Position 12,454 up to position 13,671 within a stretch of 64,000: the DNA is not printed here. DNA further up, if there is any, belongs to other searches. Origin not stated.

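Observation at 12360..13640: Low-GC single-gene island encoding an SRA/YDG-like + HNH nuclease, a candidate type IV modification-dependent restriction enzyme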

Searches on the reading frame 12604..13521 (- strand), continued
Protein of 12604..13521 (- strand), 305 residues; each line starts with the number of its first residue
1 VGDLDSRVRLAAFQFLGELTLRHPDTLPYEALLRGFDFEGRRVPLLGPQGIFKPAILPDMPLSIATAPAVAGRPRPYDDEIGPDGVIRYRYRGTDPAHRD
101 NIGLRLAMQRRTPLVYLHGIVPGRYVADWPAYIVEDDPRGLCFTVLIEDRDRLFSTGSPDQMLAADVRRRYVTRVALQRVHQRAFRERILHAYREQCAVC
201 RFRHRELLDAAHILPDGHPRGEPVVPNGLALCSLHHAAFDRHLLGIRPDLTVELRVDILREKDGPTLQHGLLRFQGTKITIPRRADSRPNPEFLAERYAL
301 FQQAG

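Call 29: find_related_loci(query=A1, collection=genome_contigs, flank=6000)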
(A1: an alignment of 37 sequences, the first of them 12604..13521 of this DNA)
Query A1 (305 aa) in genome_contigs; peptide patterns used: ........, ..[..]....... (x = any residue, [..] = any of these).
600 stretches matched a pattern (row limit reached: there are more); 592 encode a relative of the query (tblastn E <= 1e-3); the best 80 are kept; 80 distinct loci.
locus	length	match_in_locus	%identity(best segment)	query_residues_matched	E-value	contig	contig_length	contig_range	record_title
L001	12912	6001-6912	77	1-305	7e-157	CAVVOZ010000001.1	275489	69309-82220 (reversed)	MAG: uncultured Candidatus Rokubacteria bacterium isolate MFD02242.bin.2.101 genome assembly, contig: contig_10227, whol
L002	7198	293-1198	75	3-305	4e-151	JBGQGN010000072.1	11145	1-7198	MAG: Candidatus Methylomirabilia bacterium isolate OBJ2_061818_090_27 k141_1793162_length_11145_cov_9.7505, whole genome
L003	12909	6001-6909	64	2-304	3e-123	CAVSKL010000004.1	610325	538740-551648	MAG: Candidatus Eisenbacteria bacterium isolate MFD01721.bin.1.114 genome assembly, contig: contig_6016, whole genome sh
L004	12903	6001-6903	62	3-305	1e-121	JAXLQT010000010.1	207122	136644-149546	MAG: Acidobacteriota bacterium isolate STL-ACI10 C4.156.fa-10, whole genome shotgun sequence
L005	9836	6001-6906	63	3-305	9e-122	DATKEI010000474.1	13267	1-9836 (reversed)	MAG TPA_asm: Candidatus Binatia bacterium isolate SMAG_U14495 k141_3637126, whole genome shotgun sequence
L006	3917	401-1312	61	2-305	6e-123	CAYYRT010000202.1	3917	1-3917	MAG TPA_asm: uncultured Acidimicrobiaceae bacterium isolate binchicken_co31_95 genome assembly, contig: k141_143543, who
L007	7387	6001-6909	61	3-304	4e-121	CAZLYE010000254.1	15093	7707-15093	MAG TPA_asm: uncultured Candidatus Binatia bacterium isolate binchicken_co279_102 genome assembly, contig: k141_4493216,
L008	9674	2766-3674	59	3-305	2e-120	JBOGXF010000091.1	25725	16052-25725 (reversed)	MAG: Actinomycetota bacterium isolate M3-S_metabat2.bin.234 k127_1439578, whole genome shotgun sequence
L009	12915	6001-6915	59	3-304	5e-120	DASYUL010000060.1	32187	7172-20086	MAG TPA_asm: Thermoanaerobaculia bacterium isolate SMAG_U4594 k141_2646078, whole genome shotgun sequence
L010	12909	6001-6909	63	3-305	5e-120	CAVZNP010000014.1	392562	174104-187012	MAG: uncultured Chloroflexia bacterium isolate MFD05705.bin.2.48 genome assembly, contig: contig_88756, whole genome sho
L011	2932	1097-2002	63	2-304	2e-123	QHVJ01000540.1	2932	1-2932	MAG: Acidobacteria bacterium isolate AA35 14_1009_16_40cm_scaffold_168159_curated, whole genome shotgun sequence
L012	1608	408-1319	61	2-305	2e-127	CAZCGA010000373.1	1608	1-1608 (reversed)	MAG TPA_asm: uncultured Candidatus Binatia bacterium isolate SRP119689_co1_8 genome assembly, contig: NODE_149310_length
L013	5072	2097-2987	60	5-304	2e-117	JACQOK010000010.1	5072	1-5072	MAG: Betaproteobacteria bacterium isolate NC_groundwater_1279_Ag_S-0.2um_63_76 S_p2_S4_coassembly_k141_176660, whole gen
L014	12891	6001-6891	58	3-302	1e-116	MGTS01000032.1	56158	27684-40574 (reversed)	MAG: Elusimicrobia bacterium GWA2_51_34 gwa2_scaffold_535, whole genome shotgun sequence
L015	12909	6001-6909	57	1-305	6e-116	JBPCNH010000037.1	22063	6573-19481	MAG: Actinomycetota bacterium isolate TH_ant_mag_125 S1Ck127_8162135_flag_0_multi_17.0779_len_22063, whole genome shotgu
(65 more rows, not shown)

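Call 52: search_dna_similar(query=window:12604-13521:-, collection=plasmids, mode=protein, max_rows=25)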
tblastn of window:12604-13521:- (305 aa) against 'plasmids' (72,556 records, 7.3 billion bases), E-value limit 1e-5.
Records with a match: 132; places in all: 134; records where one place covers at least 80% of the query: 9.
Best place of each record, by identity: <60% 132.
By first word of the organism name: Providencia 20; Bacillus 16; Rhizobium 15; Agrobacterium 11; Sinorhizobium 11; Escherichia 5; Bradyrhizobium 4; Proteus 4; Nostoc 4; Azospirillum 3; and 30 more.
By predicted mobility (MOB-suite, as given by PLSDB): non-mobilizable 74; conjugative 54; mobilizable 4.
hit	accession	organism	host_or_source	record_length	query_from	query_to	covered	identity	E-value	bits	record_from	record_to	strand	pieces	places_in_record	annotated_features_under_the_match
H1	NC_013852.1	Allochromatium vinosum DSM 180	-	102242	3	302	98%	39.5%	2e-61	218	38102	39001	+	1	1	HNH endonuclease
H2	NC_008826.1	Methylibium petroleiphilum PM1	-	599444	6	301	97%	40.0%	8e-49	181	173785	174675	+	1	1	HNH endonuclease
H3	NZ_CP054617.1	Azospirillum oryzae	cell culture,soil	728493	1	305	100%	38.0%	1e-51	189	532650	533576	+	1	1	HNH endonuclease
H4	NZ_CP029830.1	Azospirillum ramasamyi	single cell,Cow dung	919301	1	305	100%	36.6%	2e-50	186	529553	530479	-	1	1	HNH endonuclease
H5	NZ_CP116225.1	Actinomyces oris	Homo sapiens,Cell culture,oral cavity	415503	10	304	97%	34.9%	7e-41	158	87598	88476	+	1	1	HNH endonuclease signature motif containing protein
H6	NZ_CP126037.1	Bradyrhizobium elkanii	Glycine max,soybean,root nodule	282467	5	305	99%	32.9%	4e-38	150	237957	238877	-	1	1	HNH endonuclease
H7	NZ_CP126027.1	Bradyrhizobium elkanii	Glycine max,soybean,root nodule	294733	5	305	99%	32.9%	5e-38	150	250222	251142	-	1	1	HNH endonuclease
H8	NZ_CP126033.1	Bradyrhizobium elkanii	Glycine max,soybean,root nodule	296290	5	305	99%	32.9%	5e-38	150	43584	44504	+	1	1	HNH endonuclease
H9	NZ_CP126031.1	Bradyrhizobium elkanii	Glycine max,soybean,root nodule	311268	5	305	99%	32.9%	5e-38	150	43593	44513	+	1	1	HNH endonuclease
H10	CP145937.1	Providencia rettgeri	Homo sapiens,urine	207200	65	254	62%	30.3%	6e-7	58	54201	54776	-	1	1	none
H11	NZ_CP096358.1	Providencia sp. PROV050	Clinical or host-associated ...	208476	65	254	62%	30.3%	6e-7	58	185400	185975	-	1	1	HNH endonuclease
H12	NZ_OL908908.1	Providencia rettgeri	-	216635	65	254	62%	30.3%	6e-7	58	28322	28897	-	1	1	HNH endonuclease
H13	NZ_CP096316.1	Providencia sp. PROV162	Clinical or host-associated ...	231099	65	254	62%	30.3%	6e-7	58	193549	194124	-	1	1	HNH endonuclease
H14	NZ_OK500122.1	Providencia alcalifaciens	-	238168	65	254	62%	30.3%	6e-7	58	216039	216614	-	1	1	HNH endonuclease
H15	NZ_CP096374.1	Providencia sp. PROV001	Clinical or host-associated ...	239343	65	254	62%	30.3%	6e-7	58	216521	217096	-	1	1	HNH endonuclease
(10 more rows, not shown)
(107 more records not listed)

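Call 55: get_annotated_region(hit=H1, flank=8000)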
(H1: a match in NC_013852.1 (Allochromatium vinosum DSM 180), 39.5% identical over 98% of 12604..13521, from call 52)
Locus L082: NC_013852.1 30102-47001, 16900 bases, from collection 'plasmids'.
description: Allochromatium vinosum DSM 180 plasmid pALVIN01, complete sequence
organism: Allochromatium vinosum DSM 180 (NCBI taxid 572477)
taxonomy: Bacteria; Pseudomonadota; Gammaproteobacteria; Chromatiales; Chromatiaceae; Allochromatium; Allochromatium vinosum; Allochromatium vinosum DSM 180
host: -; source: -; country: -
typing (MOB-suite, as given by PLSDB): non-mobilizable; replicon rep_cluster_1270
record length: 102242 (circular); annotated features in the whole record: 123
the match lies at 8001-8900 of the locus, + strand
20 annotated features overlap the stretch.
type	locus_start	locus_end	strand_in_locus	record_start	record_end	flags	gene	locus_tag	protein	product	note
CDS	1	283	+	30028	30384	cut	-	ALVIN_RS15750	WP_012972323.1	DUF1622 domain-containing protein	-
CDS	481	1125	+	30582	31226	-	-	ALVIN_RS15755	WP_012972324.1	class I SAM-dependent methyltransferase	-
CDS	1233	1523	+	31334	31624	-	-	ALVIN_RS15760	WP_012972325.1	YebG family protein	-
CDS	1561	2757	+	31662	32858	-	-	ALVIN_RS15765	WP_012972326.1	RtcB family protein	GO:0006396 - RNA processing [Evidence IEA]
CDS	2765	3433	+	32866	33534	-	-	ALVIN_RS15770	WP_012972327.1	hypothetical protein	-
CDS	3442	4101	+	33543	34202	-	-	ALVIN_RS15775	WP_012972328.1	hypothetical protein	-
CDS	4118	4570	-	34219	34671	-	-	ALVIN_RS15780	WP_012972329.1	hypothetical protein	-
CDS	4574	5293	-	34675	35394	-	-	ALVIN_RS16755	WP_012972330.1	ProQ/FinO family protein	-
CDS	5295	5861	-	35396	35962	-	-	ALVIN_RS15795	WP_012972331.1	DUF2939 domain-containing protein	-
CDS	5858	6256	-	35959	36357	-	-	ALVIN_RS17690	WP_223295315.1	YbaK/EbsC family protein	-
CDS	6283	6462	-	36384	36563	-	-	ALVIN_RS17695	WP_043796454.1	hypothetical protein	-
CDS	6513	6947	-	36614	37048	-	-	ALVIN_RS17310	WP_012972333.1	DUF4124 domain-containing protein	-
CDS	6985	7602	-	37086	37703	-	-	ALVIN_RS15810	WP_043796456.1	3'-5' exonuclease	-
CDS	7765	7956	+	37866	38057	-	-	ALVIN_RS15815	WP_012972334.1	hypothetical protein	-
CDS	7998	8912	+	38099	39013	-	-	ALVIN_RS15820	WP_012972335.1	HNH endonuclease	-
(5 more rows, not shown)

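Call 66: search_protein_families(library=pfam, alignment_id=A3, max_evalue=0.00001)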
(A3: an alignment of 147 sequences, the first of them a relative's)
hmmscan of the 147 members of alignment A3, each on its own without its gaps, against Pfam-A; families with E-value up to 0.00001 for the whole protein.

A. member 1, L001:2110-4194:+ (694 aa): 3 families
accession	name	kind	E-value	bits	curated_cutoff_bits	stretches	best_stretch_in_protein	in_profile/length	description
PF01968.24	Hydantoinase_A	-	3e-90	302.8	22.9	1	202-499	1-288/291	Hydantoinase/oxoprolinase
PF05378.19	Hydant_A_N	-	1e-47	162.6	25.2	1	4-180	1-174/176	Hydantoinase/oxoprolinase N-terminal region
PF19278.4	Hydant_A_C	-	1.6e-06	28.1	21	1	513-683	9-185/193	Hydantoinase/oxoprolinase C-terminal domain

B. families by the number of members that match (of 147 scanned): 146 families (the first 25 are shown)
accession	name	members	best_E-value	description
PF13391.12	HNH_2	5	3e-14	HNH endonuclease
PF00589.27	Phage_integrase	3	3.3e-19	Phage integrase family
PF00171.27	Aldedh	2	1.8e-185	Aldehyde dehydrogenase family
PF00464.25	SHMT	2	2.1e-46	Serine hydroxymethyltransferase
PF13635.12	DUF4143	2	5.8e-35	Domain of unknown function (DUF4143)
PF04002.20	RadC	2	9.7e-33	RadC-like JAB domain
PF13520.12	AA_permease_2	2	2.5e-22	Amino acid permease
PF13173.12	AAA_14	2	2.1e-21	AAA domain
PF01936.24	NYN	2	1.8e-17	NYN domain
PF01381.28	HTH_3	2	2.1e-11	Helix-turn-helix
PF01844.29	HNH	2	3.6e-09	HNH endonuclease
PF20720.3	nSTAND3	2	1.4e-08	Novel STAND NTPase 3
PF04851.21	ResIII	2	3.9e-08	Type III restriction enzyme, res subunit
PF02518.31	HATPase_c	2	2.2e-06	Histidine kinase-, DNA gyrase B-, and HSP90-like ATPase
PF19878.5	DUF6351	1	2.6e-193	Tannase-like family of unknown function (DUF6351)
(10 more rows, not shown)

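Call 75: find_encoding_contigs(protein=window:12604-13521:-, flank=6000, max_places=6)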
Protein window:12604-13521:- (305 aa): 1 contig read that carries it; 1 place shown.
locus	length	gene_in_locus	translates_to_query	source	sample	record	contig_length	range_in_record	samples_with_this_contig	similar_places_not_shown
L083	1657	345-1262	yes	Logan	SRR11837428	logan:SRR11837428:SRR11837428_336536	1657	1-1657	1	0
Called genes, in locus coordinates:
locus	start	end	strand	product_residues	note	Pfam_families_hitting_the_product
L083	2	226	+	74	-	?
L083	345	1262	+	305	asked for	PF13391:HNH_2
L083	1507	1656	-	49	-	?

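Call 77: search_dna_similar(query=window:12604-13521:-, collection=phages, mode=protein, max_rows=10)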
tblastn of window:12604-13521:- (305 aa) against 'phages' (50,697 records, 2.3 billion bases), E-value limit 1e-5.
Records with a match: 4; places in all: 4; records where one place covers at least 80% of the query: 0.
Best place of each record, by identity: <60% 4.
By first word of the organism name: Haloarcula 2; Bacteriophage 1; Salmonella 1.
By host as written in the record: Haloarcula hispanica 2; - 1; Salmonella enterica subsp. enterica serovar Kentucky 1.
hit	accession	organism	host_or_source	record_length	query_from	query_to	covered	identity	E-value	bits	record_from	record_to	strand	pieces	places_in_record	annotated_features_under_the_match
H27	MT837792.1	Bacteriophage sp.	human fecal samples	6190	179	301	40%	33.9%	3e-11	70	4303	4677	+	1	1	record has no annotation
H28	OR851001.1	Salmonella phage S.Kent 1-2-1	Salmonella enterica subsp. enterica ...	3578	185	294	36%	37.4%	2e-12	73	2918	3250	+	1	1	record has no annotation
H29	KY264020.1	Haloarcula hispanica pleomorphic virus 4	Haloarcula hispanica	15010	179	300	40%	30.5%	2e-6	56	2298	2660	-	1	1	hypothetical protein (x2)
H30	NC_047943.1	Haloarcula hispanica pleomorphic virus 4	Haloarcula hispanica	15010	179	300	40%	30.5%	2e-6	56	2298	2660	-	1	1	HNH endonuclease | hypothetical protein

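Call 81: get_annotated_region(hit=H2, flank=7000)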
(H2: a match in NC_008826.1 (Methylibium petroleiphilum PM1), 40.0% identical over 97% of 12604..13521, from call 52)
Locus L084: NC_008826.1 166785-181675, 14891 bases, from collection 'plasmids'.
description: Methylibium petroleiphilum PM1 plasmid RPME01, complete sequence
organism: Methylibium petroleiphilum PM1 (NCBI taxid 420662)
taxonomy: Bacteria; Pseudomonadota; Betaproteobacteria; Burkholderiales; Sphaerotilaceae; Methylibium; Methylibium petroleiphilum; Methylibium petroleiphilum PM1
host: -; source: -; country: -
typing (MOB-suite, as given by PLSDB): conjugative; relaxase MOBP; mating-pair formation MPF_F
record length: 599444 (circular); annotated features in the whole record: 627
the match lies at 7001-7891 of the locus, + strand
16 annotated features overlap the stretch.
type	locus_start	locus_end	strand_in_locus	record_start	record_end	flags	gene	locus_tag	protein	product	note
CDS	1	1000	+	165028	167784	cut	-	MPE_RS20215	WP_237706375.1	DNA phosphorothioation-associated putative methyltransferase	-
CDS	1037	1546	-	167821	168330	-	-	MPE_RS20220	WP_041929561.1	hypothetical protein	-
CDS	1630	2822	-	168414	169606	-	-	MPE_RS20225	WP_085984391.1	IS3-like element ISMpe1 family transposase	-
CDS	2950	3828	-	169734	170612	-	-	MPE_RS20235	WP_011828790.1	plasmid partitioning protein RepB C-terminal domain-containing protein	-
CDS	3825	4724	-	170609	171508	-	-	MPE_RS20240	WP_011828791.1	ParB/RepB/Spo0J family partition protein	GO:0007059 - chromosome segregation [Evidence IEA]; GO:0000910 - cytokinesis [Evidence IEA]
CDS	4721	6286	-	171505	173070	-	-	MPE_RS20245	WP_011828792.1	recombinase family protein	GO:0006310 - DNA recombination [Evidence IEA]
CDS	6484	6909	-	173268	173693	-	-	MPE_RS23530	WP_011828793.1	hypothetical protein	-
CDS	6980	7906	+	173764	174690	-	-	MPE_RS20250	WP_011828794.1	HNH endonuclease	-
CDS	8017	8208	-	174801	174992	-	-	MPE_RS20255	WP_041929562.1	hypothetical protein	-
CDS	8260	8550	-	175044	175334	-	-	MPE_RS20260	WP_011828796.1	hypothetical protein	-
CDS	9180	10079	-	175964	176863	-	-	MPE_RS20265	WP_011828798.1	DnaB-like helicase C-terminal domain-containing protein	-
CDS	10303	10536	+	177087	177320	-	-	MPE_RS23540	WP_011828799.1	helix-turn-helix transcriptional regulator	-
CDS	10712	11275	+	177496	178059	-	-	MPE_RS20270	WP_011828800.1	dCMP deaminase family protein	-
CDS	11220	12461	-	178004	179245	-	-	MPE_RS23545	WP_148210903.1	hypothetical protein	-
CDS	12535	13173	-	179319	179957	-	-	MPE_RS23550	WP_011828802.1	hypothetical protein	-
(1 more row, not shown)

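Call 82: get_annotated_region(hit=H3, flank=7000)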
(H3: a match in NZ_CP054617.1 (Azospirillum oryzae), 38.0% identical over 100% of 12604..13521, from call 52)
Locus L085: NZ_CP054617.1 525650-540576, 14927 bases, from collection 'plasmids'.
description: Azospirillum oryzae strain KACC 14407 plasmid unnamed3, complete sequence
organism: Azospirillum oryzae (NCBI taxid 286727)
taxonomy: Bacteria; Pseudomonadota; Alphaproteobacteria; Rhodospirillales; Azospirillaceae; Azospirillum; Azospirillum oryzae
host: -; source: cell culture,soil; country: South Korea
typing (MOB-suite, as given by PLSDB): non-mobilizable
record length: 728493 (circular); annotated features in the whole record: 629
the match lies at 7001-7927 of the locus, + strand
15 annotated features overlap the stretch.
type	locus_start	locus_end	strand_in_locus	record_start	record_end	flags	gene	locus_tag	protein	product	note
CDS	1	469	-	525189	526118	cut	-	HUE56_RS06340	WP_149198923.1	DMT family transporter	GO:0055085 - transmembrane transport [Evidence IEA]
CDS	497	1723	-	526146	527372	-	-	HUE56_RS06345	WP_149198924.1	ATP-grasp domain-containing protein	-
CDS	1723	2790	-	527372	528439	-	-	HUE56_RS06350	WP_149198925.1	cysteine synthase family protein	GO:0006535 - cysteine biosynthetic process from serine [Evidence IEA]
CDS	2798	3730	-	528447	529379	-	-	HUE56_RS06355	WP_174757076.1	kinase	-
CDS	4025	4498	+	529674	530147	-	-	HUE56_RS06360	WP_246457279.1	Lrp/AsnC family transcriptional regulator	-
CDS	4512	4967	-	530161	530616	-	-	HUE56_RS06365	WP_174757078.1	thermonuclease family protein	-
CDS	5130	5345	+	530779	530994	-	-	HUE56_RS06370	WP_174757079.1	hypothetical protein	-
CDS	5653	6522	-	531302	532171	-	-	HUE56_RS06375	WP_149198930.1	alpha/beta hydrolase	-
CDS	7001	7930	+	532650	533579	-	-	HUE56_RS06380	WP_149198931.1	HNH endonuclease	-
CDS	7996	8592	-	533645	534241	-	-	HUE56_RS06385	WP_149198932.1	GNAT family N-acetyltransferase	-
CDS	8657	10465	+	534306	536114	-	-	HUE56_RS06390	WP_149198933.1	class I SAM-dependent methyltransferase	-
CDS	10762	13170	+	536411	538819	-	-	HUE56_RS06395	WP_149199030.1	hypothetical protein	-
CDS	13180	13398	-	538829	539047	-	-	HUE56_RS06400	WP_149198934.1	HNH endonuclease signature motif containing protein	-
CDS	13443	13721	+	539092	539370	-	-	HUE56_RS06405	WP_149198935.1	hypothetical protein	-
CDS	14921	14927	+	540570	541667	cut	-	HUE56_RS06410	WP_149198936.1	MBL fold metallo-hydrolase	-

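Call 83: get_annotated_region(hit=H5, flank=7000)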
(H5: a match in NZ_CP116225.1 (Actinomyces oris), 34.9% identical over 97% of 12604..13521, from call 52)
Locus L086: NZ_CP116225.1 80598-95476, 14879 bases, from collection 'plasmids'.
description: Actinomyces oris strain WVU627 plasmid unnamed1, complete sequence
organism: Actinomyces oris (NCBI taxid 544580)
taxonomy: Bacteria; Actinomycetota; Actinomycetes; Actinomycetales; Actinomycetaceae; Actinomyces; Actinomyces oris
host: -; source: Homo sapiens,Cell culture,oral cavity; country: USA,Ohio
typing (MOB-suite, as given by PLSDB): non-mobilizable
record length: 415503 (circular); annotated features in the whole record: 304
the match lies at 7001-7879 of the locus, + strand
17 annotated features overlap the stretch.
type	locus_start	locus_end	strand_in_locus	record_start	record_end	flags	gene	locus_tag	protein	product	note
CDS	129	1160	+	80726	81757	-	-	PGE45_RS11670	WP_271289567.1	phosphodiester glycosidase family protein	-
CDS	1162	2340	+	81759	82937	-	-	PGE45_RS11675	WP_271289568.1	bifunctional glycosyltransferase family 2/GtrA family protein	-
CDS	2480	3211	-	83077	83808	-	-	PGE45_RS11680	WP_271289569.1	response regulator transcription factor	GO:0000160 - phosphorelay signal transduction system [Evidence IEA]; GO:0006355 - regulation of DNA-templated ...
CDS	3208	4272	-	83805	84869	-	-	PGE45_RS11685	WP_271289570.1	histidine kinase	GO:0000160 - phosphorelay signal transduction system [Evidence IEA]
CDS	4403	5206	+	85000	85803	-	-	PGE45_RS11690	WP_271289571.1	ATP-binding cassette domain-containing protein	-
CDS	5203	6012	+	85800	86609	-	-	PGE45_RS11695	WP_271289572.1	ABC transporter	-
CDS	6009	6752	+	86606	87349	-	-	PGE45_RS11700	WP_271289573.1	cupin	-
CDS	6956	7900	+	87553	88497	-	-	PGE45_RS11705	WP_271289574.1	HNH endonuclease signature motif containing protein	-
CDS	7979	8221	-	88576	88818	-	-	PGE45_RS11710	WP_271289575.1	hypothetical protein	-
CDS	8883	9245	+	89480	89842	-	-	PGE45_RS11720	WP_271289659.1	hypothetical protein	-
CDS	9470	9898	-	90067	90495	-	-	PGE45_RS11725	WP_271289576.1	excalibur calcium-binding domain-containing protein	-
CDS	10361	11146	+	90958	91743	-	-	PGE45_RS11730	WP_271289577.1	type II CAAX endopeptidase family protein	GO:0071586 - CAAX-box protein processing [Evidence IEA]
CDS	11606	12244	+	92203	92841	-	-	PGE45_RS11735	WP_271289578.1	malonic semialdehyde reductase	-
CDS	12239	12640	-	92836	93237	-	-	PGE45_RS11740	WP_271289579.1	PIN domain-containing protein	-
CDS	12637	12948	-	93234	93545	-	-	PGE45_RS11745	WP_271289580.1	type II toxin-antitoxin system Phd/YefM family antitoxin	-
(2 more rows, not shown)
